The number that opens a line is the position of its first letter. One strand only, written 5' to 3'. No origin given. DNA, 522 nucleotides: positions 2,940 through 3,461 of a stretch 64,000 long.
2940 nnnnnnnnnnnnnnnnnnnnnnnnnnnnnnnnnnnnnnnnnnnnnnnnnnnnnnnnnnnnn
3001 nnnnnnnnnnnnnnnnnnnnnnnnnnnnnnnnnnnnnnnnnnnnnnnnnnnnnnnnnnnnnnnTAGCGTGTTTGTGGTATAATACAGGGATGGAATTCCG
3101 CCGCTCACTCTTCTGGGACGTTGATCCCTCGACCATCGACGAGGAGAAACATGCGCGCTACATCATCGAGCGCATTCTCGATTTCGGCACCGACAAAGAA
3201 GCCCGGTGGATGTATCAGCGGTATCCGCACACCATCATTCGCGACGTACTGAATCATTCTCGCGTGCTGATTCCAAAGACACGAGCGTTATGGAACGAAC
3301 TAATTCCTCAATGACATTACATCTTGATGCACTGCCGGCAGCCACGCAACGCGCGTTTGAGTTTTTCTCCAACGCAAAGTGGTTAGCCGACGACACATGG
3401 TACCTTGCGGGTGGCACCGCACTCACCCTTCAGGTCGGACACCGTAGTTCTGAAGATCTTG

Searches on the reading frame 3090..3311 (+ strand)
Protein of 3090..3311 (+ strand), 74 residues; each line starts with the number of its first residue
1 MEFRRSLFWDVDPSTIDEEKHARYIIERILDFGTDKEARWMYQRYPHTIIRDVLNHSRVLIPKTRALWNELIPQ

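Call 3: search_protein_families(library=pfam, proteins=[window:3090-3311:+], max_evalue=0.1)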
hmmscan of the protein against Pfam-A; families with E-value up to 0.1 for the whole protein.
window:3090-3311:+ (74 aa): 2 families
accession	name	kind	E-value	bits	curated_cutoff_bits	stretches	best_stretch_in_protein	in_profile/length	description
PF21956.1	DUF6922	-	5.1e-18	64.7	27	1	3-54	1-52/52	Family of unknown function (DUF6922)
PF00210.30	Ferritin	-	0.078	13.3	24.5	1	16-37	42-68/142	Ferritin-like domain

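Call 4: search_protein_families(library=ncbifam, proteins=[window:3090-3311:+], max_evalue=0.1)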
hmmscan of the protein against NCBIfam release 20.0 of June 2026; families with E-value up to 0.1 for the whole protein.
window:3090-3311:+ (74 aa): 0 families

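Call 5: search_protein_families(library=padloc, proteins=[window:3090-3311:+], max_evalue=1)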
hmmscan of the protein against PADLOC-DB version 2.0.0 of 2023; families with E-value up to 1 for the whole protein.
window:3090-3311:+ (74 aa): 0 families

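Call 27: search_solved_structures(query=window:3090-3311:+, max_evalue=10)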
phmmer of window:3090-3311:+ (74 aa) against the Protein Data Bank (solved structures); distinct sequences matched with E-value up to 10: 4.
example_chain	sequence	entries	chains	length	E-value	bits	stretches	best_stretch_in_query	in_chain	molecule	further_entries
5kl1_A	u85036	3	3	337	0.014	18.8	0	42-56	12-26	Maternal protein pumilio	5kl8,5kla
3h3d_X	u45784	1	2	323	0.024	18.1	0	42-56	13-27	Maternal protein pumilio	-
5flz_A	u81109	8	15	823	0.75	13.3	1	20-64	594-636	SPINDLE POLE BODY COMPONENT SPC97 | Spindle pole body component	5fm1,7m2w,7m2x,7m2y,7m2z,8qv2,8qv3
3crm_A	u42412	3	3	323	1.2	12.7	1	25-50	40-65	tRNA delta(2)-isopentenylpyrophosphate transferase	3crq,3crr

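Call 28: find_homologous_proteins(query=window:3090-3311:+)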
Query window:3090-3311:+ (74 aa): 317 proteins with E <= 0.001 among 317 candidates; the best 120 are listed.
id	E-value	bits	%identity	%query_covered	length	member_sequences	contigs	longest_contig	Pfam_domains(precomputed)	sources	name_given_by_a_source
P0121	3.1e-44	165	100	100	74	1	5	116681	PF21956.2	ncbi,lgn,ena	-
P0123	1.1e-35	138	81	100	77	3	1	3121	PF21956.2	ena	-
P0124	1.1e-31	126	73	100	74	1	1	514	PF21956.2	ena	-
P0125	6.9e-31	123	75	99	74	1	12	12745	PF21956.2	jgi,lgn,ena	-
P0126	9.8e-31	123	72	100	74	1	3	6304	PF21956.2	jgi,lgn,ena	-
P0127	2.9e-30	121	76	100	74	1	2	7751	PF21956.2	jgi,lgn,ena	-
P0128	1.1e-29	119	70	95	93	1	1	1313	PF21956.2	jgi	-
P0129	1.4e-29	119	73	100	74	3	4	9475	PF21956.2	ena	-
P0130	5.1e-29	117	73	95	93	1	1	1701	PF21956.2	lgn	-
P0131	7.4e-29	117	72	93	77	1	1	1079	PF21956.2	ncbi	-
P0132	1.0e-28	116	71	99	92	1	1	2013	PF21956.2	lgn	-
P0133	1.1e-28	116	69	100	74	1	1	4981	PF21956.2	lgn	-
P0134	1.8e-28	115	69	100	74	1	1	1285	PF21956.2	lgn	-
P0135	2.2e-28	115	69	95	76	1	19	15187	PF21956.2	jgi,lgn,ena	-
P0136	3.4e-28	115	71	93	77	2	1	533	PF21956.2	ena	-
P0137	5.7e-28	114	71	93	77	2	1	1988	PF21956.2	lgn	-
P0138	6.7e-28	114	70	93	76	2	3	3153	PF21956.2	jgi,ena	-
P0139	7.9e-28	113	70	97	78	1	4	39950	PF21956.2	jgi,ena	-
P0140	8.7e-28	113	72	96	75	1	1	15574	PF21956.2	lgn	-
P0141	1.4e-27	113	68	97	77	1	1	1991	PF21956.2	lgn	-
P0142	3.1e-27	111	69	95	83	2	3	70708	PF21956.2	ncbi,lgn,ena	ncbi:MAG: hypothetical protein AAB908_01885 [Patescibacteria group bacterium]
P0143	3.3e-27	111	67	95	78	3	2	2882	PF21956.2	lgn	-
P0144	5.3e-27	111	67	95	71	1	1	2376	PF21956.2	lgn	-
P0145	5.5e-27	111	71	93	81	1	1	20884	PF21956.2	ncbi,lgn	-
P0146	6.1e-27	111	69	96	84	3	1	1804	PF21956.2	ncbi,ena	-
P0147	7.2e-27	110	69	95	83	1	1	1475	PF21956.2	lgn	-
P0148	1.2e-26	110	68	97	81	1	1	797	PF21956.2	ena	-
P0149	1.3e-26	110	66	96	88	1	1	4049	PF21956.2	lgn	-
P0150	1.3e-26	109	68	97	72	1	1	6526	PF21956.2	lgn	-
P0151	1.7e-26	109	68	97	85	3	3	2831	PF21956.2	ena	-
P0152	2.0e-26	109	65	97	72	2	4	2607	PF21956.2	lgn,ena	-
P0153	2.1e-26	109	65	97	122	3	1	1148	PF21956.2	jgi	jgi:hypothetical protein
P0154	3.3e-26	108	70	96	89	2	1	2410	PF21956.2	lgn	-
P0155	4.2e-26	108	68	93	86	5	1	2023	PF21956.2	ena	-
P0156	5.2e-26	108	68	100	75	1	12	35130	PF21956.2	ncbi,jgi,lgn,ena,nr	ncbi:MAG TPA: hypothetical protein VJI96_00575 [Candidatus Andersenbacteria bacterium]|nr:hypothetic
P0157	5.2e-26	108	65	96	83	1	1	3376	PF21956.2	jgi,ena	-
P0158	5.4e-26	108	64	95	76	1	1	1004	PF21956.2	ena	-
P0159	6.4e-26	107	69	96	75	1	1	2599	PF21956.2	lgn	-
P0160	6.6e-26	107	68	97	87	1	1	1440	PF21956.2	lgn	-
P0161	9.5e-26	107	64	97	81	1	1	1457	PF21956.2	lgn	-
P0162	1.1e-25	107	67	95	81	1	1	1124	PF21956.2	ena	-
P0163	1.1e-25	107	67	97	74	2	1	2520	PF21956.2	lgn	-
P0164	1.1e-25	107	66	96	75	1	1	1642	PF21956.2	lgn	-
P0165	1.5e-25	106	71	92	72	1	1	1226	PF21956.2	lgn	-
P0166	1.7e-25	106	68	93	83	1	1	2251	PF21956.2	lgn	-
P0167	1.7e-25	106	68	96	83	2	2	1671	PF21956.2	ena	-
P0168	2.1e-25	106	66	92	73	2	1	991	PF21956.2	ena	-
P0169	2.1e-25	106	69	96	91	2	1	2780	PF21956.2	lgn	-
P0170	2.1e-25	106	65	93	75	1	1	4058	PF21956.2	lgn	-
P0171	2.3e-25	106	65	97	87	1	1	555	PF21956.2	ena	-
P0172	2.7e-25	105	68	100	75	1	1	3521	PF21956.2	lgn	-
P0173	3.3e-25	105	65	96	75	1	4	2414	PF21956.2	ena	-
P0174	3.4e-25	105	72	92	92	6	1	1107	PF21956.2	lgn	-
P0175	5.2e-25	104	68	93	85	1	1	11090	PF21956.2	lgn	-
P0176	6.7e-25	104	67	93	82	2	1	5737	PF21956.2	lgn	-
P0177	7.7e-25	104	64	97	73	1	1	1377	PF21956.2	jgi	jgi:hypothetical protein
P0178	9.1e-25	104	64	97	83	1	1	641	PF21956.2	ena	-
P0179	1.0e-24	103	64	99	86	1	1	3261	PF21956.2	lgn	-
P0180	1.0e-24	103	66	96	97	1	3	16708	PF21956.2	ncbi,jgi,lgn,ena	-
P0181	1.1e-24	103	66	96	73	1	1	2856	PF21956.2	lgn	-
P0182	1.2e-24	103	68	96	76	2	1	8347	PF21956.2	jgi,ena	-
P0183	1.3e-24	103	63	99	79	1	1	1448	PF21956.2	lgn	-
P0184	1.3e-24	103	69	93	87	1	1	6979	PF21956.2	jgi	jgi:hypothetical protein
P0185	1.4e-24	103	68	96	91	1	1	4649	PF21956.2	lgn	-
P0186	1.5e-24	103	66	96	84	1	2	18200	PF21956.2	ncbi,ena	-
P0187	1.6e-24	103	66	96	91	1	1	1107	PF21956.2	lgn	-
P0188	1.9e-24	103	61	100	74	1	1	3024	PF21956.2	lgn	-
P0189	2.1e-24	102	62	100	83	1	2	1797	PF21956.2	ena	-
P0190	2.4e-24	102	65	93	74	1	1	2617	PF21956.2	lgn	-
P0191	2.6e-24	102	65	96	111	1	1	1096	PF21956.2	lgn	-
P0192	2.6e-24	102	65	93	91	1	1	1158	PF21956.2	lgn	-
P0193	2.7e-24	102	64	99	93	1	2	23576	PF21956.2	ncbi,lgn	-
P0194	2.7e-24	102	67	93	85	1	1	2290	PF21956.2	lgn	-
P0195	3.4e-24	102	58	97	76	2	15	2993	PF21956.2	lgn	-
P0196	3.5e-24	102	63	96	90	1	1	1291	PF21956.2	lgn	-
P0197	3.8e-24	102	68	92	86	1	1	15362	PF21956.2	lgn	-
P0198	4.9e-24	101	66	99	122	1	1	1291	PF21956.2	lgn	-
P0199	5.0e-24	101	65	96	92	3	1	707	PF21956.2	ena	-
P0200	5.7e-24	101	63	97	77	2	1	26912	PF21956.2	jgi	jgi:hypothetical protein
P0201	6.3e-24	101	61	96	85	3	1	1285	PF21956.2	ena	-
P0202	6.5e-24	101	61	97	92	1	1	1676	PF21956.2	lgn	-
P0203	6.7e-24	101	68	96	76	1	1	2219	PF21956.2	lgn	-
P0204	7.0e-24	101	65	95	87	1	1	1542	PF21956.2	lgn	-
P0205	8.1e-24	101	61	96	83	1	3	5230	PF21956.2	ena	-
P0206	8.2e-24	101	63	96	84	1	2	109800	PF21956.2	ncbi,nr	ncbi:hypothetical protein HYW67_00215 [Candidatus Parcubacteria bacterium]|nr:hypothetical protein [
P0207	8.8e-24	101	61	96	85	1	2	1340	PF21956.2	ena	-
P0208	1.0e-23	100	63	96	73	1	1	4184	PF21956.2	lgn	-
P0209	1.1e-23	100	66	92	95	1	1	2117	PF21956.2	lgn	-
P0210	1.3e-23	100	68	92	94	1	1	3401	PF21956.2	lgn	-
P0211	1.3e-23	100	68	96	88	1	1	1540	PF21956.2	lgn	-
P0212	1.3e-23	100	66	96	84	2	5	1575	PF21956.2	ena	-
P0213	1.4e-23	100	63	96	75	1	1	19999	PF21956.2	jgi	jgi:hypothetical protein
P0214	1.8e-23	100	64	93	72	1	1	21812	PF21956.2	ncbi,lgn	-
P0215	1.9e-23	99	63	97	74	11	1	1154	PF21956.2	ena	-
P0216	2.2e-23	99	63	96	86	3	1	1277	PF21956.2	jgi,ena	-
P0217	2.5e-23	99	62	96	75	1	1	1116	PF21956.2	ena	-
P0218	2.5e-23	99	61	97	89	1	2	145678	PF21956.2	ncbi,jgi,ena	-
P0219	2.6e-23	99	62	100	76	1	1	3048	PF21956.2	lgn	-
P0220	2.6e-23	99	64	100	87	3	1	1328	PF21956.2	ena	-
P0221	3.5e-23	99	65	96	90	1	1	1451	PF21956.2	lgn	-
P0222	3.5e-23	99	65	96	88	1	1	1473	PF21956.2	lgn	-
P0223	3.6e-23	99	63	96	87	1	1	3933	PF21956.2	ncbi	-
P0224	3.7e-23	99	63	96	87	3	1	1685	PF21956.2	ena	-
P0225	3.9e-23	98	63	97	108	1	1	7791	PF21956.2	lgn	-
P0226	4.0e-23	98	65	96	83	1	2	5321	PF21956.2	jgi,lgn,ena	-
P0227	4.0e-23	98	66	96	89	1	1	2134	PF21956.2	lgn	-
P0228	4.0e-23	98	61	95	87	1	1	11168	PF21956.2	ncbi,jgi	-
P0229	4.5e-23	98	66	99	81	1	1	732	PF21956.2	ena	-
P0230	4.6e-23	98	65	92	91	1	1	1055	PF21956.2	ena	-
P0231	4.7e-23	98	65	96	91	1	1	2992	PF21956.2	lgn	-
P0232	4.7e-23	98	62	96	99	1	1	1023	PF21956.2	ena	-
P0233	4.9e-23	98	62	100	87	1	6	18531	PF21956.2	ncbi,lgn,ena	-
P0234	5.0e-23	98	66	92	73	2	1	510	PF21956.2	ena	-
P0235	5.2e-23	98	64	97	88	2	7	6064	PF21956.2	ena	-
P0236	5.5e-23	98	67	100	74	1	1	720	PF21956.2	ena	-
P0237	5.8e-23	98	63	97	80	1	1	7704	PF21956.2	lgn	-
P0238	6.2e-23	98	65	96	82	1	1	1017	PF21956.2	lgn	-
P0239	6.4e-23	98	63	97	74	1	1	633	PF21956.2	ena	-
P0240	6.4e-23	98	66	96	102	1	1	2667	PF21956.2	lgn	-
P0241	6.9e-23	98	65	96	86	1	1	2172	PF21956.2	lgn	-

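Call 29: find_encoding_contigs(protein=P0123, flank=5000, max_places=3)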
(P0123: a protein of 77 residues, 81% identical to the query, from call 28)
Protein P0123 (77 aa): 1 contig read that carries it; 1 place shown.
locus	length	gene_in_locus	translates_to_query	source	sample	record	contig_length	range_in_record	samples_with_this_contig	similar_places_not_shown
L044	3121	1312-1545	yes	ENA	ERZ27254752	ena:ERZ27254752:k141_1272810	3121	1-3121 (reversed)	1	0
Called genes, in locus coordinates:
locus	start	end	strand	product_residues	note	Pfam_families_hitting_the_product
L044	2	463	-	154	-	?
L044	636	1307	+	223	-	PF04203:Sortase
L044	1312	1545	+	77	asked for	PF21956:DUF6922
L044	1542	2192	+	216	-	PF08843:AbiEii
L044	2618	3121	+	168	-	?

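Call 30: find_encoding_contigs(protein=P0125, flank=5000, max_places=5)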
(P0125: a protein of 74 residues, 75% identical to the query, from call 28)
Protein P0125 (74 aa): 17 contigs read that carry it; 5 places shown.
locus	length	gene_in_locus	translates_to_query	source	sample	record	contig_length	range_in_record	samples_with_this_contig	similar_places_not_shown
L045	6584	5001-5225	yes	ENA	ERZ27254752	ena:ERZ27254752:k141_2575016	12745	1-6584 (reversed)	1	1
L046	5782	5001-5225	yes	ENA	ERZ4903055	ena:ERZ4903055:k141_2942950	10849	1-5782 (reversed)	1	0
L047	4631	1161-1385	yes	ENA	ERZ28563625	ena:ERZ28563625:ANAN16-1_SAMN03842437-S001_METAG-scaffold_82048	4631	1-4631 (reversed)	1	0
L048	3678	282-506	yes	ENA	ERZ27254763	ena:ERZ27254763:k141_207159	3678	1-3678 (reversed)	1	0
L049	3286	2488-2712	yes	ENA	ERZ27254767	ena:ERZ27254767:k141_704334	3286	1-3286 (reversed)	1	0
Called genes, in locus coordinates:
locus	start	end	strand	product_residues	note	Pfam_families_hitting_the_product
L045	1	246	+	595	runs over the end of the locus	PF03483:B3_4, PF03484:B5, PF17759:tRNA_synthFbeta (weak), PF03147:FDX-ACB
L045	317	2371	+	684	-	PF02518:HATPase_c, PF00204:DNA_gyraseB, PF01751:Toprim, PF00986:DNA_gyraseB_C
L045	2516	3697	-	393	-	-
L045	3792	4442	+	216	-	PF04203:Sortase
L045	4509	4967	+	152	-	-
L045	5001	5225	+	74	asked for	PF21956:DUF6922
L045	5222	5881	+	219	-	PF08843:AbiEii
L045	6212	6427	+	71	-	PF10049:DUF2283 (weak)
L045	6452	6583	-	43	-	?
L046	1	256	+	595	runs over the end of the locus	PF03483:B3_4, PF03484:B5, PF17759:tRNA_synthFbeta (weak), PF03147:FDX-ACB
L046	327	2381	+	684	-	PF02518:HATPase_c, PF00204:DNA_gyraseB, PF01751:Toprim, PF00986:DNA_gyraseB_C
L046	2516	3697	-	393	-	-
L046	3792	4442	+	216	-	PF04203:Sortase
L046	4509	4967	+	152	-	-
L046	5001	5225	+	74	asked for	PF21956:DUF6922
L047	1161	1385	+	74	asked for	PF21956:DUF6922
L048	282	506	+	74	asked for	PF21956:DUF6922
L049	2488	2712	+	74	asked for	PF21956:DUF6922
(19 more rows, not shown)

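Call 58: find_encoding_contigs(protein=P0156, flank=4000, max_places=2)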
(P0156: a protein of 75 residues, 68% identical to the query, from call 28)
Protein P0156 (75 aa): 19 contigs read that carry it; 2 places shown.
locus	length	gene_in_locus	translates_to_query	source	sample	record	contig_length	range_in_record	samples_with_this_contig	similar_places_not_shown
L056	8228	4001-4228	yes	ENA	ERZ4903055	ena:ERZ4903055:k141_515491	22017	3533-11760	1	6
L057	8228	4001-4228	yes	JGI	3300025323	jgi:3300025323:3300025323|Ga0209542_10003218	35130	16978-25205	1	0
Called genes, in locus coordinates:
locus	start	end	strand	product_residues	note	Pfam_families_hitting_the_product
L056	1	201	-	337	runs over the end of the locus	PF04014:MazE_antitoxin (weak), PF01895:PhoU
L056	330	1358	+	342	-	PF12849:PBP_like_2, PF12727:PBP_like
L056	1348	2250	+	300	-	PF00528:BPD_transp_1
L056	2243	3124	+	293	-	PF00528:BPD_transp_1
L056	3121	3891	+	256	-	PF02463:SMC_N, PF00005:ABC_tran, PF13304:AAA_21 (faint)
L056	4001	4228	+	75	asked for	PF21956:DUF6922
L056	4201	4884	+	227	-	PF08843:AbiEii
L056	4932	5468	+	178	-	PF28549:NDPSase_N, PF00293:NUDIX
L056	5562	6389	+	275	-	PF02861:Clp_N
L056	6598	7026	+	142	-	PF00583:Acetyltransf_1, PF13673:Acetyltransf_10, PF13508:Acetyltransf_7, PF08445:FR47 (weak)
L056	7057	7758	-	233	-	PF16715:CDPS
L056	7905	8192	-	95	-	-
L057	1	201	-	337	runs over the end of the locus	PF04014:MazE_antitoxin (weak), PF01895:PhoU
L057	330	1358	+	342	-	PF12849:PBP_like_2, PF12727:PBP_like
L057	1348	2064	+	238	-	PF00528:BPD_transp_1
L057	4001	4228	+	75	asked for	PF21956:DUF6922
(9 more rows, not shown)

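Call 59: find_encoding_contigs(protein=P0206, flank=4000, max_places=2)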
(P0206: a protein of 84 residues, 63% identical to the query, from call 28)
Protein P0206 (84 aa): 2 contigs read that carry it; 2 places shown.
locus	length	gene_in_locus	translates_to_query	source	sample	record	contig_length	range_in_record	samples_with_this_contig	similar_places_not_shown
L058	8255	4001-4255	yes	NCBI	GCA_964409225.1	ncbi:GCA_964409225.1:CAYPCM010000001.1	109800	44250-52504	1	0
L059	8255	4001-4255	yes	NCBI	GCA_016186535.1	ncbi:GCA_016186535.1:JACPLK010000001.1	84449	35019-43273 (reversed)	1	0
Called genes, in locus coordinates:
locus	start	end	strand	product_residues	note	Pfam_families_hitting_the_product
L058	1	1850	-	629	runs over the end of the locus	PF05057:DUF676 (weak), PF06028:DUF915 (faint), PF00561:Abhydrolase_1, PF07819:PGAP1, PF12697:Abhydrolase_6 (weak)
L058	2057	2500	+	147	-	-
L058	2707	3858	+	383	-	PF03783:CsgG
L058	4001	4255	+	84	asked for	PF21956:DUF6922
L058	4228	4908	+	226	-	PF08843:AbiEii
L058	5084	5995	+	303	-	-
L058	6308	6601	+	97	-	PF02604:PhdYeFM_antitox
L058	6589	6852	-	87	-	-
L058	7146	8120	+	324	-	PF00583:Acetyltransf_1, PF13508:Acetyltransf_7 (weak)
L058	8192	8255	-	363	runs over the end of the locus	-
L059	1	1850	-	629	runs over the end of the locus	PF05057:DUF676 (weak), PF06028:DUF915 (faint), PF00561:Abhydrolase_1, PF07819:PGAP1, PF12697:Abhydrolase_6 (weak)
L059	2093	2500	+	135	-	-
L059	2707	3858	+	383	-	PF03783:CsgG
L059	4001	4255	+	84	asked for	PF21956:DUF6922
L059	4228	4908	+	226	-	PF08843:AbiEii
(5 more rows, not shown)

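Call 60: find_encoding_contigs(protein=P0218, flank=4000, max_places=2)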
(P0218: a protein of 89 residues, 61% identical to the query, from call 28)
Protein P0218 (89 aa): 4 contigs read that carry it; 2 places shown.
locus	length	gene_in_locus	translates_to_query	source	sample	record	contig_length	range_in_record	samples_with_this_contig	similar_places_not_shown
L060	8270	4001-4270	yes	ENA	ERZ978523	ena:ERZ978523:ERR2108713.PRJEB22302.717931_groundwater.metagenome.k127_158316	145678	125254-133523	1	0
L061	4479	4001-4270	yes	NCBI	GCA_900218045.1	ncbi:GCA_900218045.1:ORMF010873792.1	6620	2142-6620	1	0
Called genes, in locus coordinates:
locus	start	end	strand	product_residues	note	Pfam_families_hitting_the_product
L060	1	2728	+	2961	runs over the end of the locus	-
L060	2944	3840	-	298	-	-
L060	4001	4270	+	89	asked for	PF21956:DUF6922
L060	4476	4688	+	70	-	-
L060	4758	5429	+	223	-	-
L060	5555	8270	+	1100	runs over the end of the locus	-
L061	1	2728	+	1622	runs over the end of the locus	?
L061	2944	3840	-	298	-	-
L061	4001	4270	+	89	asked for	PF21956:DUF6922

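Call 61: find_encoding_contigs(protein=P0142, flank=4000, max_places=2)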
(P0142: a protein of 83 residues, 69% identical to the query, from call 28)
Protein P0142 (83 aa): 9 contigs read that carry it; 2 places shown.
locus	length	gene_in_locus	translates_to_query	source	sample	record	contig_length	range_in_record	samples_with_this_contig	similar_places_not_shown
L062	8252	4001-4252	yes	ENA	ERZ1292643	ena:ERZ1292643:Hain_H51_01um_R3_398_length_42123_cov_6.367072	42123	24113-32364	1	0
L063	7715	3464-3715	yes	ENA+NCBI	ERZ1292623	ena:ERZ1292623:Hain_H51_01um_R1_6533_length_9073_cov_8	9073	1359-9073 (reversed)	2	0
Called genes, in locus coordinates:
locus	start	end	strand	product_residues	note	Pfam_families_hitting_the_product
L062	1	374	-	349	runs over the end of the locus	PF02661:Fic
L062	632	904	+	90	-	-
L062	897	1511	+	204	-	PF08843:AbiEii (weak)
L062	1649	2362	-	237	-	PF08843:AbiEii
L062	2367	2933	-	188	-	-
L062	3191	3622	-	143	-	PF13470:PIN_3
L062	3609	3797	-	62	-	-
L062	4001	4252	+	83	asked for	PF21956:DUF6922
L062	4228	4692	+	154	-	PF08843:AbiEii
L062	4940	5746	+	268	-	-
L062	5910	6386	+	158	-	-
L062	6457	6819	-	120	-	PF00338:Ribosomal_S10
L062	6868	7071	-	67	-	-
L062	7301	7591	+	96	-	PF05973:Gp49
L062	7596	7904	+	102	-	PF13744:HTH_37 (weak), PF13560:HTH_31, PF01381:HTH_3, PF13443:HTH_26 (weak)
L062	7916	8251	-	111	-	-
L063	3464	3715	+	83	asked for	PF21956:DUF6922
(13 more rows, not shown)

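Call 76: search_dna_similar(query=window:3090-3311:+, collection=plasmids, mode=protein, max_evalue=0.001, max_rows=15)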
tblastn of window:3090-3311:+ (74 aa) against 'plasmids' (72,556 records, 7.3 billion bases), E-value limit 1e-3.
No match.
